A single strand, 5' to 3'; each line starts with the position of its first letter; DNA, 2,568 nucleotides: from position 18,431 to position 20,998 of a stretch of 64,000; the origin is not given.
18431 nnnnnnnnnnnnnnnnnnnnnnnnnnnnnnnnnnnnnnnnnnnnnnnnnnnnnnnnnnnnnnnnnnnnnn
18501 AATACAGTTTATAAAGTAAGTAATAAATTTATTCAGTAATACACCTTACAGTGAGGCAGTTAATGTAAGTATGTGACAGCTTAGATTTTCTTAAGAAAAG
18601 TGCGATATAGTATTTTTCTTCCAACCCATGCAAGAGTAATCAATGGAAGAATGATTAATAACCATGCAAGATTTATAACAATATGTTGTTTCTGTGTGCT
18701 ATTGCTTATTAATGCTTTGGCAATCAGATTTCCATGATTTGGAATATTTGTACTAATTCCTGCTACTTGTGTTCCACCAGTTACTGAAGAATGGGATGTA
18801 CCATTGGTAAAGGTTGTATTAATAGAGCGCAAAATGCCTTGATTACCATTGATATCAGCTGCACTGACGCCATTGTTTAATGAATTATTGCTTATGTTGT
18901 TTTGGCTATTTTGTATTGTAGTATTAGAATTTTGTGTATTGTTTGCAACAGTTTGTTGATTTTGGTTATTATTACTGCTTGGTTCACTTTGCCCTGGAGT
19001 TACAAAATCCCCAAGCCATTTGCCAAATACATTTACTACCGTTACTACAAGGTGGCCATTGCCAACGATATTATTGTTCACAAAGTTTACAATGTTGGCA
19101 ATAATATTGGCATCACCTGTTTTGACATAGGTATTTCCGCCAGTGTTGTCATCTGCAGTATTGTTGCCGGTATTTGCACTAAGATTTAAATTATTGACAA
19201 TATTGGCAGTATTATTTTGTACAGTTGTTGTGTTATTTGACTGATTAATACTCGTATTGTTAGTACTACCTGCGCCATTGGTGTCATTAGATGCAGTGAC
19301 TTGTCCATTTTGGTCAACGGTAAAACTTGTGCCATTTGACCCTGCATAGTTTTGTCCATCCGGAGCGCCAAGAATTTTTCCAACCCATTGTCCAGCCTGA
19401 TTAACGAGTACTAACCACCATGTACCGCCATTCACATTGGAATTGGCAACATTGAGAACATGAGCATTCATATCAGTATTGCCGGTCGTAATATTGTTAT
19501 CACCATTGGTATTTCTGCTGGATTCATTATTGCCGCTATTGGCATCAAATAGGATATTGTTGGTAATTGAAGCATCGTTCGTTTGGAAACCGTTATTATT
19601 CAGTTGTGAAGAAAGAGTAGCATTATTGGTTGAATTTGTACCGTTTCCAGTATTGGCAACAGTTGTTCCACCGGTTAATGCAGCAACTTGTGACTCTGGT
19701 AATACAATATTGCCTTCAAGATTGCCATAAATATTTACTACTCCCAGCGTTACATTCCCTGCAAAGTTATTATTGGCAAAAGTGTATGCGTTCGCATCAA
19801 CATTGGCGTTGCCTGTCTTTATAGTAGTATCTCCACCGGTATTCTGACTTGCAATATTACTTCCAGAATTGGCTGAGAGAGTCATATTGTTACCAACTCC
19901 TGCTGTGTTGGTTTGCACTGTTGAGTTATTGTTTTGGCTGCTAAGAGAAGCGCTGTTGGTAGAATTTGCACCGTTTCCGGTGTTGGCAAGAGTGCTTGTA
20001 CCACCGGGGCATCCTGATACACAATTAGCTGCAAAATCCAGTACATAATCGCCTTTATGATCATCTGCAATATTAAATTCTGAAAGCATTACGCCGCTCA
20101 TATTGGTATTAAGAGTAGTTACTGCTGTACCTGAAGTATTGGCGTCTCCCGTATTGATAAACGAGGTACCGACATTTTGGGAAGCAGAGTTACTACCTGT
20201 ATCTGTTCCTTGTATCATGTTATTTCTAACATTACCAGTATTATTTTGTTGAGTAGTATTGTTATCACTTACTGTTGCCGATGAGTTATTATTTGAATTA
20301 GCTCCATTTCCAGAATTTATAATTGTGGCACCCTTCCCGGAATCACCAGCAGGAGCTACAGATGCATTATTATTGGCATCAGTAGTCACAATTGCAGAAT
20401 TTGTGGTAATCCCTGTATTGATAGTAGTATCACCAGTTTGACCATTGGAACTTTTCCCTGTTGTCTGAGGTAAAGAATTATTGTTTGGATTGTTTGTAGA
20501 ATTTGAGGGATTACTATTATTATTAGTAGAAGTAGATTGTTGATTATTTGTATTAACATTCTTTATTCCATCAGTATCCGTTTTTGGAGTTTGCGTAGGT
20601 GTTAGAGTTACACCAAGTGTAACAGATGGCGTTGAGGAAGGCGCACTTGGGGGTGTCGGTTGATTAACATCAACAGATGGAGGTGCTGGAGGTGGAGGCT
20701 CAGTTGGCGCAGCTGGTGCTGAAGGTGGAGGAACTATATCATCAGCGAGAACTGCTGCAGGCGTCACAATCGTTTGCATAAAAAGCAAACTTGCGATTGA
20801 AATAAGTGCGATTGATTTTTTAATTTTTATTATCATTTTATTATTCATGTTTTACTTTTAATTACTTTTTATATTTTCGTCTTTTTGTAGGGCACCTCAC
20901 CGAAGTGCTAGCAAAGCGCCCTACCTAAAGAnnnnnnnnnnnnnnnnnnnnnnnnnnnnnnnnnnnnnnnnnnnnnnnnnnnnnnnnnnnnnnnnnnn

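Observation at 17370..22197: Three paralogous secreted proteins built from ~65-70 aa Asn/Thr/Gly modules, possibly a new beta-solenoid repeat family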

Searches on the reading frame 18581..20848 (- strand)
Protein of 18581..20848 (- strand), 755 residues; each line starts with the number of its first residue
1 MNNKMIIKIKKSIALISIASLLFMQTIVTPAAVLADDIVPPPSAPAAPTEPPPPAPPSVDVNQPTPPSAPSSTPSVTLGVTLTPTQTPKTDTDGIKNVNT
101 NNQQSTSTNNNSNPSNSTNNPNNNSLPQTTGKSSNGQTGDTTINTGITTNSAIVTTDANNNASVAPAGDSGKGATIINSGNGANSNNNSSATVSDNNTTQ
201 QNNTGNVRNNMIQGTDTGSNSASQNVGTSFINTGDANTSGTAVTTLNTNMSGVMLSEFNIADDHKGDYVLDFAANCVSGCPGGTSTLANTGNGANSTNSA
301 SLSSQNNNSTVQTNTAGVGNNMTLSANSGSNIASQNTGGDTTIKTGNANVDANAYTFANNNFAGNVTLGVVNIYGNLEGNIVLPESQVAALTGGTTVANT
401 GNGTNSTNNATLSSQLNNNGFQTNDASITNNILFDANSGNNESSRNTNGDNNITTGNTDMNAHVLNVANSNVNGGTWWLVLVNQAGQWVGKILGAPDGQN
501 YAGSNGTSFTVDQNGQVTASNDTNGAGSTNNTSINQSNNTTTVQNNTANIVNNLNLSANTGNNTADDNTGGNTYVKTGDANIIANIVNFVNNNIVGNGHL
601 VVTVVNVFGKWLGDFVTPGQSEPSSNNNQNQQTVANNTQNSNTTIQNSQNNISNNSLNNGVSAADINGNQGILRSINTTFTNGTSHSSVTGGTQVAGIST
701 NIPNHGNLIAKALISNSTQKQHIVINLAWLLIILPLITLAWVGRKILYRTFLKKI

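Call 3: search_protein_families(library=pfam, proteins=[window:18581-20848:-], max_evalue=1)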
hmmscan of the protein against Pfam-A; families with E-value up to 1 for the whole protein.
window:18581-20848:- (755 aa): 1 family
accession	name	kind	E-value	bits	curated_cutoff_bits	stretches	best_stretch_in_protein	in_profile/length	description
PF13631.11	Cytochrom_B_N_2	-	0.17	12.2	27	1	688-743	54-110/169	Cytochrome b(N-terminal)/b6/petB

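Call 4: search_protein_families(library=ncbifam, proteins=[window:18581-20848:-], max_evalue=1)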
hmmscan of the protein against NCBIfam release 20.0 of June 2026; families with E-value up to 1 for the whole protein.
window:18581-20848:- (755 aa): 0 families

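Call 83: find_homologous_proteins(query=window:18581-20848:-, max_evalue=0.00001)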
Query window:18581-20848:- (755 aa): 463 proteins with E <= 0.00001 among 8000 candidates; the best 120 are listed.
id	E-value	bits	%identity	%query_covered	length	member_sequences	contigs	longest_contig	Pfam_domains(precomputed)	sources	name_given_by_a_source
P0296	6.7e-180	618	50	98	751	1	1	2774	-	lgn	-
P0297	2.0e-172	593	46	99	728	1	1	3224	-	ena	-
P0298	3.0e-171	589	49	91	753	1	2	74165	-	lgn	-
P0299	1.8e-169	584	52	82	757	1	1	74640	-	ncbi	-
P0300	1.5e-168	581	48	83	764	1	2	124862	-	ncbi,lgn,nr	ncbi:hypothetical protein HYS93_02670 [Candidatus Daviesbacteria bacterium]|nr:hypothetical protein 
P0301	4.0e-168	579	49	99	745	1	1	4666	-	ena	-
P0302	1.8e-167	577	48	99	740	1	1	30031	-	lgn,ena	-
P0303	5.1e-167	576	49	91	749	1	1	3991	-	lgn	-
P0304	6.5e-167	575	49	83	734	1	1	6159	-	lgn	-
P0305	5.2e-166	572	49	83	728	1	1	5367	-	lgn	-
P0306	6.4e-166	572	52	77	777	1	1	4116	-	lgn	-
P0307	7.8e-166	572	46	99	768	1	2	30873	-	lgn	-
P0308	8.3e-166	572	49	83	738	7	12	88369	-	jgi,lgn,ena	-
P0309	3.7e-165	569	45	92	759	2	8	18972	-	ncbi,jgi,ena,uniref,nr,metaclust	ncbi:hypothetical protein A2973_02300 [Candidatus Gottesmanbacteria bacterium RIFCSPLOWO2_01_FULL_49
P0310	8.0e-165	568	53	73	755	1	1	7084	-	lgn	-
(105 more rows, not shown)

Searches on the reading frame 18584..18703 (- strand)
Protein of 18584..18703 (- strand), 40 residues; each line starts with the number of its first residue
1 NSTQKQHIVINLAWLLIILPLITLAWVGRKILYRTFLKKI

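Call 82: search_protein_families(library=ncbifam, proteins=[window:18584-18703:-], max_evalue=1)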
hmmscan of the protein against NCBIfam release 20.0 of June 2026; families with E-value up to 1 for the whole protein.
seq(40 aa): 0 families
